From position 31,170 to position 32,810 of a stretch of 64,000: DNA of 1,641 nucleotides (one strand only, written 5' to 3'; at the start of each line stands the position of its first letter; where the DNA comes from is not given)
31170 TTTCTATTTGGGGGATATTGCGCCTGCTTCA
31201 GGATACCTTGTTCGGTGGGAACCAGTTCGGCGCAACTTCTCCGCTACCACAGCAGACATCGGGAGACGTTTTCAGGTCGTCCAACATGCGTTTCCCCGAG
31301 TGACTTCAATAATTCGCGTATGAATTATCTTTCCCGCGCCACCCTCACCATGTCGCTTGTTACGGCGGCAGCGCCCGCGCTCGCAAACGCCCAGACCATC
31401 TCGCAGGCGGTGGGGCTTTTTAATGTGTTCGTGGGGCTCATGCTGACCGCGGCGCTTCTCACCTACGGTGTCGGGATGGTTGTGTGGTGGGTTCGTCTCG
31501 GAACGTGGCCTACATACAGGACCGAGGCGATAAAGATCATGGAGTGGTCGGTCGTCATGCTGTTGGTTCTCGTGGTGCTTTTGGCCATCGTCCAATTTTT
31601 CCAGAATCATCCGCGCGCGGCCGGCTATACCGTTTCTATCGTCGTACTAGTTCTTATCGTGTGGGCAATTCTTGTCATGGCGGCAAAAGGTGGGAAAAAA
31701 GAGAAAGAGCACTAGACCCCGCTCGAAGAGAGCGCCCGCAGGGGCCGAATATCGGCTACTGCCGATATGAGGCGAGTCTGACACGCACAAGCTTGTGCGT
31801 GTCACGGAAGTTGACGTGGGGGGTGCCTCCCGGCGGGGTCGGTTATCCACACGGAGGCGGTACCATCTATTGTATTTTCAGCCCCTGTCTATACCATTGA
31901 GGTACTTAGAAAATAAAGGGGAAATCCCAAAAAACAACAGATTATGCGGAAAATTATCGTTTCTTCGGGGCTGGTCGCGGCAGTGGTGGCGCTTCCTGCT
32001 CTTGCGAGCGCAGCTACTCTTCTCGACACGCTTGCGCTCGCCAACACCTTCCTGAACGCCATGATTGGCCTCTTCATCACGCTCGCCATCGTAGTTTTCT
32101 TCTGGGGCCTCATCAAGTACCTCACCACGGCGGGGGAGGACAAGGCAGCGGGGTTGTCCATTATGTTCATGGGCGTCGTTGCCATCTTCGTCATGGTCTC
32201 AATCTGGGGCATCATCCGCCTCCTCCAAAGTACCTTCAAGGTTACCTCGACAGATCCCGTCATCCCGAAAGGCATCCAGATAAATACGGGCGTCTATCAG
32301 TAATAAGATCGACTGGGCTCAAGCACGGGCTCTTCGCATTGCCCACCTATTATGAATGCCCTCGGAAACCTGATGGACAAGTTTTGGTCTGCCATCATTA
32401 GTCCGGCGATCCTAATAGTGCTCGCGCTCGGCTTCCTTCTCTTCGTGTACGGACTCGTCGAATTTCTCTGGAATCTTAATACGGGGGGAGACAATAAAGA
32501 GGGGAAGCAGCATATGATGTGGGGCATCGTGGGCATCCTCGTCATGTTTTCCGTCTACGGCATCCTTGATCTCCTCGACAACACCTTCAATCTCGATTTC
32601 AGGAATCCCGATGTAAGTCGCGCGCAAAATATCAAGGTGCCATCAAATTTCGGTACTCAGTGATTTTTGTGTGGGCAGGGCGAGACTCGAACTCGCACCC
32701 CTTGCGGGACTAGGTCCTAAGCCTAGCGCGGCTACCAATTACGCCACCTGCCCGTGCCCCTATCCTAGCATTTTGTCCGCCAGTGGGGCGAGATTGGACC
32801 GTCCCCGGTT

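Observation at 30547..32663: Tandem array of five paralogous small secreted two-TM proteins (VirB2/TrbC-pilin-like topology), plus a sixth copy at 48389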

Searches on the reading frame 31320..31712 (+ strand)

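Call 4: search_protein_families(library=pfam, max_evalue=1, proteins=[window:31320-31712:+])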
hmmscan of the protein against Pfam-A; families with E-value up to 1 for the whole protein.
seq(131 aa): 7 families
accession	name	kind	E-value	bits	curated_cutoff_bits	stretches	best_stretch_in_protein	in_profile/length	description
PF16214.10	AC_N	-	0.007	16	30.9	1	41-121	201-278/415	Adenylyl cyclase N-terminal extracellular and transmembrane region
PF18895.5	T4SS_pilin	-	0.012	16.2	26.6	1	28-94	9-71/71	Type IV secretion system pilin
PF13567.11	DUF4131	-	0.072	13.2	31.6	1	76-119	5-48/165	Domain of unknown function (DUF4131)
PF09685.15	DUF4870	-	0.25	11.8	25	1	40-119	14-91/107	Domain of unknown function (DUF4870)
PF09843.14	DUF2070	-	0.76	8.4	30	1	25-127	95-181/561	Predicted membrane protein (DUF2070)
PF07695.17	7TMR-DISM_7TM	-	0.91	9.8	29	0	45-117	95-170/205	7TM diverse intracellular signalling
PF14126.11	DUF4293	-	0.95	10.1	27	0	65-122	46-103/153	Domain of unknown function (DUF4293)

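Call 53: search_protein_families(library=ncbifam, max_evalue=0.1, proteins=[window:31320-31712:+])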
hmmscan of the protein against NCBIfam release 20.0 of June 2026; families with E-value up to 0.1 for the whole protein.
window:31320-31712:+ (131 aa): 2 families
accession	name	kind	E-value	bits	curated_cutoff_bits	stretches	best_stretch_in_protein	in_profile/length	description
NF002816.2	PRK02971.1-2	equivalog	0.026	15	99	1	5-117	11-116/120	4-amino-4-deoxy-L-arabinose-phosphoundecaprenol flippase subunit ArnF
NF033610.1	SLATT_3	domain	0.056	13.5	45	1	67-122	16-70/170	SLATT domain-containing protein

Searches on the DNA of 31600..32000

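Call 74: search_rna_families(source=window, start=31600, end=32000, threshold=evalue, max_evalue=1)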
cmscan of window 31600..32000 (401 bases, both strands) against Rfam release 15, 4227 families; matches with E-value up to 1: 0.
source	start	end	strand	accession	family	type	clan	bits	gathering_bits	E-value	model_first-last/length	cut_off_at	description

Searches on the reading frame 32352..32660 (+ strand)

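Call 4: search_protein_families(library=pfam, max_evalue=1, proteins=[window:32352-32660:+])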
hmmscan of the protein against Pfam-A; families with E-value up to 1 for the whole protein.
seq(103 aa): 2 families
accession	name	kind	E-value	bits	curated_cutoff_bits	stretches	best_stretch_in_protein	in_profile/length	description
PF18895.5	T4SS_pilin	-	1.8e-05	25.1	26.6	1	11-74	8-70/71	Type IV secretion system pilin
PF20153.4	DUF6535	-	0.16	12.3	23.9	1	13-41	150-177/177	Family of unknown function (DUF6535)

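Call 53: search_protein_families(library=ncbifam, max_evalue=0.1, proteins=[window:32352-32660:+])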
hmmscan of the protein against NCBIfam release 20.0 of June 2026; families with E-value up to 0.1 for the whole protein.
window:32352-32660:+ (103 aa): 2 families
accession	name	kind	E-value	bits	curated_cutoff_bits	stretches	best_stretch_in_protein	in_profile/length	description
NF045849.1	ICE_MMCAP2_0565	equivalog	0.032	13.9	40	1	6-72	7-73/80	Mbov_0395 family pilin-like conjugal transfer protein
NF045846.1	MSC0882_dom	subfamily_domain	0.082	12.1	60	1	10-72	10-67/244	MSC_0882 family membrane protein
